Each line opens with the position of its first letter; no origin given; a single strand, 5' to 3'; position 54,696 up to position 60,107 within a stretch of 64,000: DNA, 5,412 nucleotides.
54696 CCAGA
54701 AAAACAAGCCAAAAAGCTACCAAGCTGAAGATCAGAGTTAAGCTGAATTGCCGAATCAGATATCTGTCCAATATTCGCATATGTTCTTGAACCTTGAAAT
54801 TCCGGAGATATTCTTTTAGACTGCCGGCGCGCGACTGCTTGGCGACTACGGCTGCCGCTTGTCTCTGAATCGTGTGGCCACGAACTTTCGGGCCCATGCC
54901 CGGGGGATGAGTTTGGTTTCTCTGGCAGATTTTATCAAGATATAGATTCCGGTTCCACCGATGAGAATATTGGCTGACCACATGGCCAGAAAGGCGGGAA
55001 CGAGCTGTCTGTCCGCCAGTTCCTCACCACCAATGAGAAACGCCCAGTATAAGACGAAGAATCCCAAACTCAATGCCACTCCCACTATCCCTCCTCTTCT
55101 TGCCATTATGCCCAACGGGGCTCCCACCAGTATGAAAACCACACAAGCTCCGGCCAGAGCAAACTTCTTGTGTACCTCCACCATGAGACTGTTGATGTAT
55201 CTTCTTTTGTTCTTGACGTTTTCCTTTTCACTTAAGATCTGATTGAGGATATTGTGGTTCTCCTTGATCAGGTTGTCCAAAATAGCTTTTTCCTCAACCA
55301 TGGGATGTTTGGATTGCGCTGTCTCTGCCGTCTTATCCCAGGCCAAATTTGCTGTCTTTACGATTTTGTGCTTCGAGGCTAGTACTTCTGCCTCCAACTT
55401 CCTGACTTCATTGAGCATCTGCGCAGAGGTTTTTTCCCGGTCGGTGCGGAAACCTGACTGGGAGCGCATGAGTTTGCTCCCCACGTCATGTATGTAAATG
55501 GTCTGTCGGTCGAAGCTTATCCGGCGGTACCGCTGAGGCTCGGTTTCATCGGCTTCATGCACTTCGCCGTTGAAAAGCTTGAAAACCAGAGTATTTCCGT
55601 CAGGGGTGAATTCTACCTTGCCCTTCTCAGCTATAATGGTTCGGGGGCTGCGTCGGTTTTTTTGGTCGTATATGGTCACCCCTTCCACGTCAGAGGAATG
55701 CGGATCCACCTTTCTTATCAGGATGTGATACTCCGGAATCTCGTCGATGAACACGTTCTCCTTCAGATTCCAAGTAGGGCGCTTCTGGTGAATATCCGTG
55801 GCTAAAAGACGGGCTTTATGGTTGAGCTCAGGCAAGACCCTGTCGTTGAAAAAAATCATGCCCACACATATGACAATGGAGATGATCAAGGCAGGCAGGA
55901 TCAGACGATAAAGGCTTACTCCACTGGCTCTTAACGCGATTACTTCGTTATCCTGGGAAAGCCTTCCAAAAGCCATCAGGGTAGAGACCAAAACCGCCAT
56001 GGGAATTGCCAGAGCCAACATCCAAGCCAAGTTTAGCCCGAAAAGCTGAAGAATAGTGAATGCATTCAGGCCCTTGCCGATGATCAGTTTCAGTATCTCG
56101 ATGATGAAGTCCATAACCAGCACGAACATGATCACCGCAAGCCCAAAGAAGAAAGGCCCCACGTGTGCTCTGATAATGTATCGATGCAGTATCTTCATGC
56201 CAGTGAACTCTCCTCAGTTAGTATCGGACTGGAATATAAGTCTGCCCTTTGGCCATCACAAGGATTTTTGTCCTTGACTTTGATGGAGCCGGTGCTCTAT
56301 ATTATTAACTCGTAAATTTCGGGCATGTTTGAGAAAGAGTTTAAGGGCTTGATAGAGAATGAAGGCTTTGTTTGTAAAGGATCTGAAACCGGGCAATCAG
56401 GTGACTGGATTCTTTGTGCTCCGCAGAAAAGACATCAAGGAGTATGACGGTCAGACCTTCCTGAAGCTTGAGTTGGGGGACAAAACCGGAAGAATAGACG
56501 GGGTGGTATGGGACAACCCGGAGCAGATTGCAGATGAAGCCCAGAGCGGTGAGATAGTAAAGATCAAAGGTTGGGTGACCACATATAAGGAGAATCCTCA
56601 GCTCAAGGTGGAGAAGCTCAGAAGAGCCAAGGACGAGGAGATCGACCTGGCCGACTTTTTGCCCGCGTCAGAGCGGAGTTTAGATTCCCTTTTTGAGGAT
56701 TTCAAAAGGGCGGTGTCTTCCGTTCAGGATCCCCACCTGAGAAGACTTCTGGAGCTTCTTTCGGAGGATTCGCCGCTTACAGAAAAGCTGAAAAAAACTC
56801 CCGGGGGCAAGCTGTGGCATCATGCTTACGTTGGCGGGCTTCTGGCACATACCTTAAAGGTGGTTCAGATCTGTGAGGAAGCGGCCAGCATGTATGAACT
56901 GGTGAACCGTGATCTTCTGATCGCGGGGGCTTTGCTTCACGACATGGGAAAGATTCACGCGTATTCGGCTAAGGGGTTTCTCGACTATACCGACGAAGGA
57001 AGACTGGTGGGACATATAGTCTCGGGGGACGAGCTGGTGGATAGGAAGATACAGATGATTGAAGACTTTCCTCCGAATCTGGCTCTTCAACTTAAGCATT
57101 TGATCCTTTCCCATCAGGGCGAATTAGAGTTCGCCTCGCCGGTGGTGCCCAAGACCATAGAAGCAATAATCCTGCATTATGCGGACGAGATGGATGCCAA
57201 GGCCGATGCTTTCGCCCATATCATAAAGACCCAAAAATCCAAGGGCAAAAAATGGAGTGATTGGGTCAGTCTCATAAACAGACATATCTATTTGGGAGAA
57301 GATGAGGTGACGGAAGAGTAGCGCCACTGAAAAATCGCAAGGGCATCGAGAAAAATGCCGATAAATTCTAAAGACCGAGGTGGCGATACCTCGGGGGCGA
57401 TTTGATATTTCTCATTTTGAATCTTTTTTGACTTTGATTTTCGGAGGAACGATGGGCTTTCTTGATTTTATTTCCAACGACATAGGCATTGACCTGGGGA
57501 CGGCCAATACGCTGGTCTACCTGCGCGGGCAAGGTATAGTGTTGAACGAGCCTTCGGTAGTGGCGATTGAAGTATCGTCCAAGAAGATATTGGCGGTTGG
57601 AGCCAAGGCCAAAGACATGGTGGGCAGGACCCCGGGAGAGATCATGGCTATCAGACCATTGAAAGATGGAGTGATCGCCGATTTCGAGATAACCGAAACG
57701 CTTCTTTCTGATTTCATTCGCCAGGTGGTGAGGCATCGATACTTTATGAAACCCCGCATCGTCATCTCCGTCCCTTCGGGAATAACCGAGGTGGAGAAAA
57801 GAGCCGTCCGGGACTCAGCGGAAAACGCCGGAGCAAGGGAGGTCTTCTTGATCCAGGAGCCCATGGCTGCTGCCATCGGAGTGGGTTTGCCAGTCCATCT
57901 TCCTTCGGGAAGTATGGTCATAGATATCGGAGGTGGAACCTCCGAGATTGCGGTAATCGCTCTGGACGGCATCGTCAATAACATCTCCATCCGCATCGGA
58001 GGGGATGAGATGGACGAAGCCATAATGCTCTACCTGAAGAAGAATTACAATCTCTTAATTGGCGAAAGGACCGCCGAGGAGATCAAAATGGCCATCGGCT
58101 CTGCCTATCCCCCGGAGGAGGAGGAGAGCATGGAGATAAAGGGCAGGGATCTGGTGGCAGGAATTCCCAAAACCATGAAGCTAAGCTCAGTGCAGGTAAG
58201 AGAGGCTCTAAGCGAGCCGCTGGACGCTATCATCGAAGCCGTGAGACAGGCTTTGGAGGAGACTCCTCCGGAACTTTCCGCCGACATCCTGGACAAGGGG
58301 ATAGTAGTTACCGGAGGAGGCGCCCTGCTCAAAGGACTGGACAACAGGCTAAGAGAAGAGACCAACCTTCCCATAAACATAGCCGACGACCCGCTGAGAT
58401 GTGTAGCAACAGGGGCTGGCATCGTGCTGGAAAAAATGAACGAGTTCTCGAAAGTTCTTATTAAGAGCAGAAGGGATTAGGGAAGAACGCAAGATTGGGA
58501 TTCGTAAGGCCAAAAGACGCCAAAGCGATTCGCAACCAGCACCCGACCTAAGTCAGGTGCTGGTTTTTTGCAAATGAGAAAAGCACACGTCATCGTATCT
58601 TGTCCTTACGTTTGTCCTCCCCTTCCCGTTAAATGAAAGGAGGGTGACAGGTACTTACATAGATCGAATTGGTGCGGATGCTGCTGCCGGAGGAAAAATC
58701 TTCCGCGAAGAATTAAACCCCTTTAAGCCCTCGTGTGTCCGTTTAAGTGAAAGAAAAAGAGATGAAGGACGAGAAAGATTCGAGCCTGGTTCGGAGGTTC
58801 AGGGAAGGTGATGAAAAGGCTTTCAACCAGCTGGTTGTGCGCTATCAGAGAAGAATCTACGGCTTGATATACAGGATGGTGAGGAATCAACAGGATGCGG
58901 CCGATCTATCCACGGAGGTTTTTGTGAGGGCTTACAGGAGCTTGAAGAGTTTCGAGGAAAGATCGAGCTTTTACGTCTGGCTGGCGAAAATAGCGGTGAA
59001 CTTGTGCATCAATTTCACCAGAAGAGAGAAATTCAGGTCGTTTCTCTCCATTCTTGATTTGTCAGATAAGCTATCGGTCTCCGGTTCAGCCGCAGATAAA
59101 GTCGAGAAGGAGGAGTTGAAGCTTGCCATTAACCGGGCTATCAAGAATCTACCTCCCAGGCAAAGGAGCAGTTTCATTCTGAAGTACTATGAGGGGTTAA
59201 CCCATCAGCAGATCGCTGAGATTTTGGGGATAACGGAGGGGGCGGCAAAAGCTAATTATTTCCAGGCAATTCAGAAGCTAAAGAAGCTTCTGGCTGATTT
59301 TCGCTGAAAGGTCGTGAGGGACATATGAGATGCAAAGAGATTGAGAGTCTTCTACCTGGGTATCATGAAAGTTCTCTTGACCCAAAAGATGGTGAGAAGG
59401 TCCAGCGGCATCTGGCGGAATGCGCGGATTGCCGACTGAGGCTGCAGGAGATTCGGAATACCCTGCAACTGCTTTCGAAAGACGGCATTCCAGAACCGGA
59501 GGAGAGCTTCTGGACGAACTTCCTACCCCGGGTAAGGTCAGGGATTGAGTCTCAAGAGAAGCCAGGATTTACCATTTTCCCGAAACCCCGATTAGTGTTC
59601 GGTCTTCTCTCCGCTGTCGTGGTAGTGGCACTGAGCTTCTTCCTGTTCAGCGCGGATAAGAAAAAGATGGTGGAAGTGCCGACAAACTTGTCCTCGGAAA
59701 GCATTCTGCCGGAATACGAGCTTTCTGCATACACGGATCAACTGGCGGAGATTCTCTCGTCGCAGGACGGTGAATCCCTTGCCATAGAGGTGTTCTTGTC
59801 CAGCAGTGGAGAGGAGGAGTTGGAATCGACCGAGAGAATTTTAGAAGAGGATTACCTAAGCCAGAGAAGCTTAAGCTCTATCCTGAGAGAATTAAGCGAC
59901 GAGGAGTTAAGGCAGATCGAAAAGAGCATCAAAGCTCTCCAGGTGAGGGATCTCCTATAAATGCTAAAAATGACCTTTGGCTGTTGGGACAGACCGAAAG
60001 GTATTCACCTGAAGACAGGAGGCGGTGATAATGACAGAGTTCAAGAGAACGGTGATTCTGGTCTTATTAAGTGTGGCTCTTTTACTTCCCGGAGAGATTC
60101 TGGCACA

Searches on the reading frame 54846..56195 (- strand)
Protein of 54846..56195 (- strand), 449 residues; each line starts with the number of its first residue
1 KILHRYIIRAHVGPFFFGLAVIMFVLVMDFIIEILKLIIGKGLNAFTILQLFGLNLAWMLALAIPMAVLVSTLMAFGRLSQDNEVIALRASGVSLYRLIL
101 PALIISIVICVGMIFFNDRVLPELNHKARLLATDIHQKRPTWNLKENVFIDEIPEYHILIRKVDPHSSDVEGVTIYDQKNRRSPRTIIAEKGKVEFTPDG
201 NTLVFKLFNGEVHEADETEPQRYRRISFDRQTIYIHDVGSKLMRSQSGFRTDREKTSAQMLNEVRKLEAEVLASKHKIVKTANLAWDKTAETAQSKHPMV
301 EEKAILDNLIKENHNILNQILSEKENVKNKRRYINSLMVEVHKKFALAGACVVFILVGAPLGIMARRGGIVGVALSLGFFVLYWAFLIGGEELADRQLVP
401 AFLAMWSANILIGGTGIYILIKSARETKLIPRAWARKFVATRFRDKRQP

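Call 71: search_protein_families(library=pfam, proteins=[window:54846-56195:-], max_evalue=0.00001)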
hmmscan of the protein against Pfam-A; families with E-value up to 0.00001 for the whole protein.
window:54846-56195:- (449 aa): 1 family
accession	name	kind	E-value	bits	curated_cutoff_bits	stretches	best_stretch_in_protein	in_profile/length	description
PF03739.19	LptF_LptG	-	3.4e-83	280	27.9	1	5-421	1-352/353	Lipopolysaccharide export system permease LptF/LptG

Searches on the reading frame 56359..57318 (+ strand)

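Call 71: search_protein_families(library=pfam, proteins=[window:56359-57318:+], max_evalue=0.00001)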
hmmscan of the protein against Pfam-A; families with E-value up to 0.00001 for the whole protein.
window:56359-57318:+ (320 aa): 2 families
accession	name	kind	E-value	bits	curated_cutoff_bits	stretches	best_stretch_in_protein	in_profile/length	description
PF01966.28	HD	-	2.3e-13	50.9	22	1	162-280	2-115/116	HD domain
PF01336.31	tRNA_anti-codon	-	3.3e-10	40.2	27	1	24-88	11-73/75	OB-fold nucleic acid binding domain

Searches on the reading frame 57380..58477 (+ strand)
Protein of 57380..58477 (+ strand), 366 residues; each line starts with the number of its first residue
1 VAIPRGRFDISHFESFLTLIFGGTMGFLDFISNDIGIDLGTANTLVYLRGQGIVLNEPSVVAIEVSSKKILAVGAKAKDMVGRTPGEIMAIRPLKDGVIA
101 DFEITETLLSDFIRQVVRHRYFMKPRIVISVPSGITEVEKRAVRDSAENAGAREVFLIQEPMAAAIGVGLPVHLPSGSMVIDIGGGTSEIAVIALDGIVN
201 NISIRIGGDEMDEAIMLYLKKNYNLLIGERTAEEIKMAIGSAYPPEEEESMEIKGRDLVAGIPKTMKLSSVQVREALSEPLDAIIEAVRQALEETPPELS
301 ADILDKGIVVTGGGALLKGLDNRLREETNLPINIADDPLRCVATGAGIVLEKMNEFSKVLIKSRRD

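Call 71: search_protein_families(library=pfam, proteins=[window:57380-58477:+], max_evalue=0.00001)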
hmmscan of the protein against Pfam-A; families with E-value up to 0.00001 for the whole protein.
window:57380-58477:+ (366 aa): 6 families
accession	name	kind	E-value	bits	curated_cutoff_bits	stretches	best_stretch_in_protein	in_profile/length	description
PF06723.19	MreB_Mbl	-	7.7e-149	495.4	27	1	32-356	1-325/327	MreB/Mbl protein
PF00022.25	Actin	-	4.8e-13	48.9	27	1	85-247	55-220/410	Actin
PF00012.26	HSP70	-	5.5e-13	48.4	20.6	1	126-348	135-370/599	Hsp70 protein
PF14450.12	FtsA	-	7.3e-11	43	31.8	1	179-336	1-111/127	Cell division protein FtsA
PF11104.14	PilM_2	-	5.1e-07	29.4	27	0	307-354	277-323/340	Type IV pilus assembly protein PilM;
PF25216.1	Volactin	-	6e-06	26.4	35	0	273-346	235-317/321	Volactin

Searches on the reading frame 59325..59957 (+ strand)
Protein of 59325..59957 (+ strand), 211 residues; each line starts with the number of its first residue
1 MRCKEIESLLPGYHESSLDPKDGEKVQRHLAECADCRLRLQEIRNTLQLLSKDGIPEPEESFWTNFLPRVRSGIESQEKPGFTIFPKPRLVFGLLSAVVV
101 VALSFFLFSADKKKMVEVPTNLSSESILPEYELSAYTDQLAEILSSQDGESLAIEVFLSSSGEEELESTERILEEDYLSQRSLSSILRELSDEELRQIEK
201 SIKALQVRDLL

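Call 71: search_protein_families(library=pfam, proteins=[window:59325-59957:+], max_evalue=0.00001)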
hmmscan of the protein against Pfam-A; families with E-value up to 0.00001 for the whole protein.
window:59325-59957:+ (211 aa): 1 family
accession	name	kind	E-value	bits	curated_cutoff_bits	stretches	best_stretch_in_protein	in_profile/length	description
PF13490.11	zf-HC2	-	1.4e-09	38.3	22.2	1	3-37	1-35/35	Putative zinc-finger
